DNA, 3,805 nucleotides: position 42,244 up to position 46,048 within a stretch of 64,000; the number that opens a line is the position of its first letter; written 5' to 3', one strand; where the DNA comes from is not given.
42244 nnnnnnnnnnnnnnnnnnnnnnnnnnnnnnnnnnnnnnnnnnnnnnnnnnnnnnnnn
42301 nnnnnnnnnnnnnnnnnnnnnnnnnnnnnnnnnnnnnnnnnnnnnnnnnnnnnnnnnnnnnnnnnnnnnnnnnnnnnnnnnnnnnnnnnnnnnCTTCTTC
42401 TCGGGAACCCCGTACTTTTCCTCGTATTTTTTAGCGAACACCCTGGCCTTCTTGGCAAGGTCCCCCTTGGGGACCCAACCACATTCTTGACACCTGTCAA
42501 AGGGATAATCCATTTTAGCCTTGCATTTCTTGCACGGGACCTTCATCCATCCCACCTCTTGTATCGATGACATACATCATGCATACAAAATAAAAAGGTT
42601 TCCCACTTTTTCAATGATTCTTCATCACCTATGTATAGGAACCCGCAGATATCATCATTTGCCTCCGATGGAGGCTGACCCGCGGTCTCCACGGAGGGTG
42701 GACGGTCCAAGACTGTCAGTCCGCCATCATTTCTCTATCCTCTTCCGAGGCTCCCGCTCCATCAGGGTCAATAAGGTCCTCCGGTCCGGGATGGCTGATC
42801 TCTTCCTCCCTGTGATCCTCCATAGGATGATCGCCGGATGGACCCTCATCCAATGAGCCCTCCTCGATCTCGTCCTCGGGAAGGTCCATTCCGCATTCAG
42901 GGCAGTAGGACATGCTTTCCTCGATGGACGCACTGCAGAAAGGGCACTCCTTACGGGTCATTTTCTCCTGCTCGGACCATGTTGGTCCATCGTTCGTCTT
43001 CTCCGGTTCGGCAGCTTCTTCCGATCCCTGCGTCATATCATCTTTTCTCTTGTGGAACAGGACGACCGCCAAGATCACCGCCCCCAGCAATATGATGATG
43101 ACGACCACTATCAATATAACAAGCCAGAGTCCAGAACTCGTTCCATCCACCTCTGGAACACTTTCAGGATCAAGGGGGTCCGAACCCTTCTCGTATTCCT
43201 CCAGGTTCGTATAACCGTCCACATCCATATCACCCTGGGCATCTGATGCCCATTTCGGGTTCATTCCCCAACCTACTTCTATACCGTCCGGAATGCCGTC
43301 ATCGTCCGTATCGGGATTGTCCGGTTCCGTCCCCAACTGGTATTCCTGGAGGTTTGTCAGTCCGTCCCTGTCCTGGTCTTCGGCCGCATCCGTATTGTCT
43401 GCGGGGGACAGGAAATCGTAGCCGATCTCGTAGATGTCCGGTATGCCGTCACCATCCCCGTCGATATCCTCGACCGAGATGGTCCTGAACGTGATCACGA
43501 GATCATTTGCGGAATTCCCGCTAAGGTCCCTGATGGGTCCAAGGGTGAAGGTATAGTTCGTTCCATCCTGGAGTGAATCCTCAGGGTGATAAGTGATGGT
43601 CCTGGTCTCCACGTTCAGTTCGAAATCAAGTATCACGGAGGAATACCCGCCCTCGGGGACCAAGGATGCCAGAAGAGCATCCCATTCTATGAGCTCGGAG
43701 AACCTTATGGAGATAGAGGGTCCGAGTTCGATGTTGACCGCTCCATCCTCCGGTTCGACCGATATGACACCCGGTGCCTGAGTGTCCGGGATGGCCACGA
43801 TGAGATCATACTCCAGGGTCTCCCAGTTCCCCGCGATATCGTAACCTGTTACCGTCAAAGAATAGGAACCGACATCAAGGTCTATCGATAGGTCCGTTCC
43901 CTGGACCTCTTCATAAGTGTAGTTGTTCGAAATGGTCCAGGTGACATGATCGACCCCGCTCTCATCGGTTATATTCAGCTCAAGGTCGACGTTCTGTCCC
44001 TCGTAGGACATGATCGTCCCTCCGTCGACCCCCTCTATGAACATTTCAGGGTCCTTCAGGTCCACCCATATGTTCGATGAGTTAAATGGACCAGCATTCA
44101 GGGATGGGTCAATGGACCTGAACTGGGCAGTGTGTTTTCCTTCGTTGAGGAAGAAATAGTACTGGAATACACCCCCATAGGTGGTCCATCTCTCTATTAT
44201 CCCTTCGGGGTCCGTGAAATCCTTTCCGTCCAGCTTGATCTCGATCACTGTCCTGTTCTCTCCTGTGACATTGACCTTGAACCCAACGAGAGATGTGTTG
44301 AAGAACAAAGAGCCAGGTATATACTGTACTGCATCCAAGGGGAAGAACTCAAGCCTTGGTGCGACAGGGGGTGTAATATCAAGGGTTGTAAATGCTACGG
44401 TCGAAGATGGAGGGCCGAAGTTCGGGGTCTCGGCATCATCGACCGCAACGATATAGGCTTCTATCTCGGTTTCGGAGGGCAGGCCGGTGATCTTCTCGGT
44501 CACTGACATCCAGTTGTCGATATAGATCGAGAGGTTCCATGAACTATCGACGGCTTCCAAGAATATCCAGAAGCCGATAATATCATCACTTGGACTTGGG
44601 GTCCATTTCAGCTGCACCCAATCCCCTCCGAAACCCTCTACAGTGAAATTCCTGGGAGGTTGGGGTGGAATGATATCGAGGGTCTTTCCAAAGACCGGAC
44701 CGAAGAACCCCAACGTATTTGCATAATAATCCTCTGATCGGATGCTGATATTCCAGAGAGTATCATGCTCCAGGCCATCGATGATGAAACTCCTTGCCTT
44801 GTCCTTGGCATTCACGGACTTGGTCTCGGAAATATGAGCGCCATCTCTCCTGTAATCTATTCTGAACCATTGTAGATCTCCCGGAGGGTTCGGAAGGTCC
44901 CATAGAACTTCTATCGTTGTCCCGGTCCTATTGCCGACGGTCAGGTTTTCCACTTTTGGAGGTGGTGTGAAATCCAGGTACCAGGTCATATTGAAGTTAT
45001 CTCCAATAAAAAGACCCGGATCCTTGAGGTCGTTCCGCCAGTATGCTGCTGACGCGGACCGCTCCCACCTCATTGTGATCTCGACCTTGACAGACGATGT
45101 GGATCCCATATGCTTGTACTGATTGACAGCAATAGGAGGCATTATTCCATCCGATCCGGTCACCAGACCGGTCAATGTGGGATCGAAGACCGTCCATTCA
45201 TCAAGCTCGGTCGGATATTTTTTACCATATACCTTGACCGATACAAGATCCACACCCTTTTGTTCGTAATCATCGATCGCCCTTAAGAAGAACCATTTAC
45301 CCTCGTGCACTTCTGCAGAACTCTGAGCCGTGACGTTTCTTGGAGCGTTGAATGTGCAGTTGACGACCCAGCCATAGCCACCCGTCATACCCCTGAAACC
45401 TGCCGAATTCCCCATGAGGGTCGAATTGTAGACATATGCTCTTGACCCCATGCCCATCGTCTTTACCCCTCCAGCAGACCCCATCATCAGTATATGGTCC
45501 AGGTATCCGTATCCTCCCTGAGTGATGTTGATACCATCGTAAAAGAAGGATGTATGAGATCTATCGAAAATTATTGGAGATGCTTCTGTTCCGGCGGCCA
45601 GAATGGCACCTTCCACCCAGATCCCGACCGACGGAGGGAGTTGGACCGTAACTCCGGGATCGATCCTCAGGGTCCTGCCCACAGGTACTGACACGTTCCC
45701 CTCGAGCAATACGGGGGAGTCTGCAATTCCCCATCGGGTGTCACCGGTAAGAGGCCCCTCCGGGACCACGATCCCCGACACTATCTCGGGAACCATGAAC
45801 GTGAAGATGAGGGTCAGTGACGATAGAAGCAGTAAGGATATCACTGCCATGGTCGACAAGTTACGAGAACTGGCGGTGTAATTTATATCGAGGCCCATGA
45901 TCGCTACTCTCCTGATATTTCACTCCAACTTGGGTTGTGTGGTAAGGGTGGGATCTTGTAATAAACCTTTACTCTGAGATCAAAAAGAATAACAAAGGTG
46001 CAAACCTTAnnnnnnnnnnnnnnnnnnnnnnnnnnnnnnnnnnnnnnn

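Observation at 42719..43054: Second copy of the zinc-ribbon + acidic cytoplasmic tail, on the TSP3-repeat protein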

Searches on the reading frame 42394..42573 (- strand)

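Call 53: search_protein_families(library=pfam, proteins=[window:42394-42573:-], max_evalue=0.1)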
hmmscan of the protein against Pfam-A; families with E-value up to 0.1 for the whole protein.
seq(60 aa): 3 families
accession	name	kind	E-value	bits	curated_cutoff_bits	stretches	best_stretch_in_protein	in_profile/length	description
PF12773.13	DZR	-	0.019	15.6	27.3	1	14-32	27-45/45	Double zinc ribbon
PF12511.13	DUF3716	-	0.035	14.5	22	1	4-31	4-31/59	Protein of unknown function (DUF3716)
PF20484.3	DUF6723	-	0.054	13.7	27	1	7-52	21-62/73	Family of unknown function (DUF6723)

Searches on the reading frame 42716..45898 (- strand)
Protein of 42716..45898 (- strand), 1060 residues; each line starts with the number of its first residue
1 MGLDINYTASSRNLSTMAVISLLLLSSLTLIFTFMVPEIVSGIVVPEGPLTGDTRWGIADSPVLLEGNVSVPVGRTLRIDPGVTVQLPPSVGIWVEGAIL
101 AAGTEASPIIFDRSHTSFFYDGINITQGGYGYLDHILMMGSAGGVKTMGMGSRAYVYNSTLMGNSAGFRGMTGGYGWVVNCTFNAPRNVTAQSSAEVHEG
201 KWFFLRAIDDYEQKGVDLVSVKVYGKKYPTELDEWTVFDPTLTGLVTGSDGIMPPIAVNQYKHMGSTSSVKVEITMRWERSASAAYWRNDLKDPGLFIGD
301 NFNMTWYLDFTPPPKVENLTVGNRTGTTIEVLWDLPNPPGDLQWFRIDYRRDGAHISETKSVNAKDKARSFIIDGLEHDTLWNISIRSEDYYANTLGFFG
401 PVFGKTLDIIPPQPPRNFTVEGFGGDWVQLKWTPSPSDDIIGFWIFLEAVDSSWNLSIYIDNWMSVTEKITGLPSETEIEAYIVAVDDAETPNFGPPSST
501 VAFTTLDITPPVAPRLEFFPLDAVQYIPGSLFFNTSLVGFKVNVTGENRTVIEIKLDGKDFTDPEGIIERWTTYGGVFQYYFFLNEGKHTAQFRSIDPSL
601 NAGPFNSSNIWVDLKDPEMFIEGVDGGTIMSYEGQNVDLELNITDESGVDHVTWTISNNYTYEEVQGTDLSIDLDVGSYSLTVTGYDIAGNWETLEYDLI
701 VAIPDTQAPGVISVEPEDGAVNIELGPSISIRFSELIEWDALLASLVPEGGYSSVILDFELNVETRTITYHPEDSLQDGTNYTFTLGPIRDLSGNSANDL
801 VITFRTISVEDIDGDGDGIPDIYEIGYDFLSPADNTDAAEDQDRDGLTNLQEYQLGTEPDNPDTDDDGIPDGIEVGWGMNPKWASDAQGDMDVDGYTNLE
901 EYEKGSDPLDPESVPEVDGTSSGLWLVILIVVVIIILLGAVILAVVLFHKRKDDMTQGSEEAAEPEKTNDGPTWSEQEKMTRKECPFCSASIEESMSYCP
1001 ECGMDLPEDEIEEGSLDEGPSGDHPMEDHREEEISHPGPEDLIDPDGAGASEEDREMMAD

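Call 6: search_protein_families(library=pfam, proteins=[window:42716-45898:-], max_evalue=0.01)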
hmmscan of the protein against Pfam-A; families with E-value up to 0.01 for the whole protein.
window:42716-45898:- (1060 aa): 5 families
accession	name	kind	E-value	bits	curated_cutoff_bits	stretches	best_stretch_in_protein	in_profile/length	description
PF13205.12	Big_5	-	1.9e-14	54.7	23.6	1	705-806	1-105/105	Bacterial Ig-like domain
PF00041.27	fn3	-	2.8e-12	47.1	25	1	315-388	2-68/84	Fibronectin type III domain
PF19077.6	Big_13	-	0.0015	19.4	27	0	649-697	40-96/102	Bacterial Ig-like domain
PF13240.11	Zn_Ribbon_1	-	0.0019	18.4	25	1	985-1006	2-23/23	zinc-ribbon domain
PF17032.10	Zn_ribbon_15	-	0.0021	19.3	28.9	1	981-1003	51-73/73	zinc-ribbon family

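Call 11: find_encoding_contigs(protein=window:42716-45898:-, flank=10000, max_places=6)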
Protein window:42716-45898:- (1060 aa): 1 contig read that carries it; 1 place shown.
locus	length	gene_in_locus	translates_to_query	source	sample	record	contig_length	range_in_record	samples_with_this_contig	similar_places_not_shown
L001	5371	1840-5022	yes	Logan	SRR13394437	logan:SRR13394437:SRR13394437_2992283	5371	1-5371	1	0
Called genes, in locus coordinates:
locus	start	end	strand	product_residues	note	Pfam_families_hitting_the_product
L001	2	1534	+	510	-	?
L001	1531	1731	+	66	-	-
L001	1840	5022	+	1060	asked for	PF00041:fn3 (weak), PF13205:Big_5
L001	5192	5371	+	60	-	?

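Call 12: find_homologous_proteins(query=window:42716-45898:-, max_evalue=0.00001)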
Query window:42716-45898:- (1060 aa): 16 proteins with E <= 0.00001 among 8000 candidates.
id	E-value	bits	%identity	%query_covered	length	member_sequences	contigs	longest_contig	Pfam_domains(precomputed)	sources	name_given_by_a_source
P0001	0.0e+0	2453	100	100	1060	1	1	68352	PF13205.13,PF00041.28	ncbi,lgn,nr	ncbi:MAG: Ig-like domain-containing protein [Candidatus Thermoplasmatota archaeon]|nr:Ig-like domain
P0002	0.0e+0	1598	65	99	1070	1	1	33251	PF13205.13,PF00041.28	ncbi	ncbi:MAG: fibronectin type III domain-containing protein [Thermoplasmatota archaeon]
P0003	0.0e+0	1583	66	96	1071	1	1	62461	PF13205.13,PF00041.28,PF18884.6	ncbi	ncbi:MAG: Ig-like domain-containing protein [Thermoplasmatota archaeon]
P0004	0.0e+0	1577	69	94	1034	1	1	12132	PF13205.13,PF00041.28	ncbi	ncbi:MAG: Ig-like domain-containing protein [Thermoplasmatota archaeon]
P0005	0.0e+0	1179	51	96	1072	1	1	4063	PF13205.13,PF00041.28,PF18884.6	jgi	jgi:hypothetical protein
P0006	0.0e+0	1164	52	95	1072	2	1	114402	PF13205.13,PF00041.28,PF18884.6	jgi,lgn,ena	-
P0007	0.0e+0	1012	53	81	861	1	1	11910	PF13205.13,PF00041.28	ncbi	ncbi:MAG: Ig-like domain-containing protein, partial [Thermoplasmatota archaeon]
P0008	3.1e-264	898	53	75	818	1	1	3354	PF13205.13,PF00041.28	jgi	jgi:hypothetical protein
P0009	3.1e-26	110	44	7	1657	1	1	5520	PF00801.27,PF17963.8,PF13287.13,PF00028.24,PF13290.14,PF05345.19,PF18884.6,PF18911.7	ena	-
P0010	3.0e-11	60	37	8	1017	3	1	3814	PF18884.6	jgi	jgi:hypothetical protein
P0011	6.6e-11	59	28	13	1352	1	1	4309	PF00246.30,PF13205.13,PF17964.8,PF04234.19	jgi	jgi:hypothetical protein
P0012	2.0e-10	57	48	7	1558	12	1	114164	PF13229.13,PF08757.18,PF00932.26,PF28492.1,PF05048.20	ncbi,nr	ncbi:MAG: hypothetical protein HOI15_12845 [Opitutales bacterium]|nr:hypothetical protein [Opitutale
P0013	2.9e-6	43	49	7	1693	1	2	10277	PF02494.23,PF13385.14,PF18884.6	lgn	-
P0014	5.7e-6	42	39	11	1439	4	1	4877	PF17425.9,PF03160.21,PF25077.2,PF25788.3,PF00041.28,PF16656.12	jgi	jgi:hypothetical protein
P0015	7.0e-6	42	37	7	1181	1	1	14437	PF13385.14,PF18884.6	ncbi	ncbi:MAG: LamG-like jellyroll fold domain-containing protein [Verrucomicrobiales bacterium]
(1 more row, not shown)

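Call 17: find_encoding_contigs(protein=P0006, flank=10000, max_places=2)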
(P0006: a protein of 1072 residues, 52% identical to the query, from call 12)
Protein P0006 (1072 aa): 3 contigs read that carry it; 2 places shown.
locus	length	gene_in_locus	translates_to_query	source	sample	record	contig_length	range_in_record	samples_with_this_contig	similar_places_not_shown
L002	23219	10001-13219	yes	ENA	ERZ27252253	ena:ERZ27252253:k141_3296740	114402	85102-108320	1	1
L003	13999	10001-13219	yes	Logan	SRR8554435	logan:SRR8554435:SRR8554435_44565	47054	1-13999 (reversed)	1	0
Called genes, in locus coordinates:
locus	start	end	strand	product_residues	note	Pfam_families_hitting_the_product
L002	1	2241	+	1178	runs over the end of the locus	PF01364:Peptidase_C25, PF07705:CARDB (weak), PF17963:Big_9 (faint), PF17803:Cadherin_4 (faint), PF05345:He_PIG (weak)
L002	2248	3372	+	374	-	PF12838:Fer4_7 (faint), PF13183:Fer4_8 (faint), PF13187:Fer4_9 (faint), PF00037:Fer4 (faint), PF12837:Fer4_6 (faint), PF13237:Fer4_10, PF04422:FrhB_FdhB_N, PF04432:FrhB_FdhB_C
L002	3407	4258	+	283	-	PF23023:Anti-Pycsar_Apyc1 (weak), PF00753:Lactamase_B, PF12706:Lactamase_B_2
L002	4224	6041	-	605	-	PF00512:HisKA, PF02518:HATPase_c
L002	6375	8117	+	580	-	PF00246:Peptidase_M14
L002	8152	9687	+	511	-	PF00209:SNF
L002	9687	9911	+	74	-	-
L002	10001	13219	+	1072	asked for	PF00041:fn3 (faint), PF13205:Big_5, PF18884:TSP3_bac (faint)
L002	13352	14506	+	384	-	-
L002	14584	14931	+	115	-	PF01155:HypA (faint), PF12773:DZR (faint), PF13248:Zn_ribbon_3 (faint), PF13240:Zn_Ribbon_1 (weak)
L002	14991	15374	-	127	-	PF09858:DUF2085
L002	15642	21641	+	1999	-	PF01839:FG-GAP, PF13517:FG-GAP_3 (weak), PF01839:FG-GAP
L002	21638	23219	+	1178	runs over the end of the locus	-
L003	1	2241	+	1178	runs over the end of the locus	PF01364:Peptidase_C25, PF07705:CARDB (weak), PF17963:Big_9 (faint), PF17803:Cadherin_4 (faint), PF05345:He_PIG (weak)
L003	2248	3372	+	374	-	PF12838:Fer4_7 (faint), PF13183:Fer4_8 (faint), PF13187:Fer4_9 (faint), PF00037:Fer4 (faint), PF12837:Fer4_6 (faint), PF13237:Fer4_10, PF04422:FrhB_FdhB_N, PF04432:FrhB_FdhB_C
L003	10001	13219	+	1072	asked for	PF00041:fn3 (faint), PF13205:Big_5, PF18884:TSP3_bac (faint)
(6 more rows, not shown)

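Call 18: find_encoding_contigs(protein=P0003, flank=10000, max_places=2)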
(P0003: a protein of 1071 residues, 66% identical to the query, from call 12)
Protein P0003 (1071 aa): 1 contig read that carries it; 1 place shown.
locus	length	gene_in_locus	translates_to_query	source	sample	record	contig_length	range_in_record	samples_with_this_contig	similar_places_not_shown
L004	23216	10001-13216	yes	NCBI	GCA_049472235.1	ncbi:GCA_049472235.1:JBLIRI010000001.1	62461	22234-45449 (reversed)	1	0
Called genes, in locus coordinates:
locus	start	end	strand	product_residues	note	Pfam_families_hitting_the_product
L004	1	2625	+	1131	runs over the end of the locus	PF01364:Peptidase_C25, PF17963:Big_9 (faint), PF07705:CARDB (weak), PF17803:Cadherin_4 (weak)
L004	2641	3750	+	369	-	PF12837:Fer4_6 (weak), PF13183:Fer4_8 (faint), PF13237:Fer4_10, PF12838:Fer4_7 (faint), PF13187:Fer4_9 (weak), PF13484:Fer4_16 (faint), PF04422:FrhB_FdhB_N, PF04432:FrhB_FdhB_C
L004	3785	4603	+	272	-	PF23023:Anti-Pycsar_Apyc1 (faint), PF00753:Lactamase_B (weak), PF12706:Lactamase_B_2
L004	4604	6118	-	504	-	PF08448:PAS_4 (weak)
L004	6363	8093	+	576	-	PF00246:Peptidase_M14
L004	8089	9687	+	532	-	PF00209:SNF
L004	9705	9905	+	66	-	-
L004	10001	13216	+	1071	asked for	PF00041:fn3 (faint), PF13205:Big_5, PF18884:TSP3_bac (faint)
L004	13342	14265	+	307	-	-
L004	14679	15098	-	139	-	PF09858:DUF2085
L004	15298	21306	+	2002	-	-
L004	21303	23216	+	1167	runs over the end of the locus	-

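Call 19: find_encoding_contigs(protein=P0002, flank=10000, max_places=2)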
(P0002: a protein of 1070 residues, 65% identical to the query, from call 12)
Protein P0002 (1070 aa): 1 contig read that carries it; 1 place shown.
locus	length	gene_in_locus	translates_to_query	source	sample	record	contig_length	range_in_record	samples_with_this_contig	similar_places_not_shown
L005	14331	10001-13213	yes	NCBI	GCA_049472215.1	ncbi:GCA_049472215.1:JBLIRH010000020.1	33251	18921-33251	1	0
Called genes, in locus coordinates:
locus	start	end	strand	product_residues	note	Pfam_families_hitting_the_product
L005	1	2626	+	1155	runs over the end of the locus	PF01364:Peptidase_C25, PF17963:Big_9 (faint), PF17892:Cadherin_5 (faint), PF17803:Cadherin_4 (faint), PF07705:CARDB (weak)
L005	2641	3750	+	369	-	PF00037:Fer4 (faint), PF12797:Fer4_2 (faint), PF12837:Fer4_6 (weak), PF13183:Fer4_8 (faint), PF13237:Fer4_10, PF13187:Fer4_9 (weak), PF04422:FrhB_FdhB_N, PF04432:FrhB_FdhB_C, +1 more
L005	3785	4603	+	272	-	PF23023:Anti-Pycsar_Apyc1 (weak), PF00753:Lactamase_B (weak), PF12706:Lactamase_B_2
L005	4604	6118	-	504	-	-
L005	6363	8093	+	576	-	PF00246:Peptidase_M14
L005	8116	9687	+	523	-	PF00209:SNF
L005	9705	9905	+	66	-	-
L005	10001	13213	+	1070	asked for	PF00041:fn3 (weak), PF13205:Big_5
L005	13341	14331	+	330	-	?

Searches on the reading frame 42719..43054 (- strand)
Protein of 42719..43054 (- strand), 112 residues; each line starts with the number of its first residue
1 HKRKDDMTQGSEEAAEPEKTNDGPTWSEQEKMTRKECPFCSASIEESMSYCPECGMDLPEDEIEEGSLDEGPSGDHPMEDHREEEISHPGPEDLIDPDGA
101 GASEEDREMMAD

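Call 69: search_protein_families(library=ncbifam, proteins=[window:42719-43054:-], max_evalue=0.1)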
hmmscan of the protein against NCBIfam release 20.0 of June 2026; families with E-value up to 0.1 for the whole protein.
seq(112 aa): 2 families
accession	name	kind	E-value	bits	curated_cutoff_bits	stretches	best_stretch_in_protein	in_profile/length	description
NF049953.1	ribbon_DG_selen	exception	0.00086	19.3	130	1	30-57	143-170/172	zinc ribbon-containing (seleno)protein DG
NF053815.1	teico_TcaA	equivalog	0.086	11.6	550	1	35-65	2-32/463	membrane-associated protein TcaA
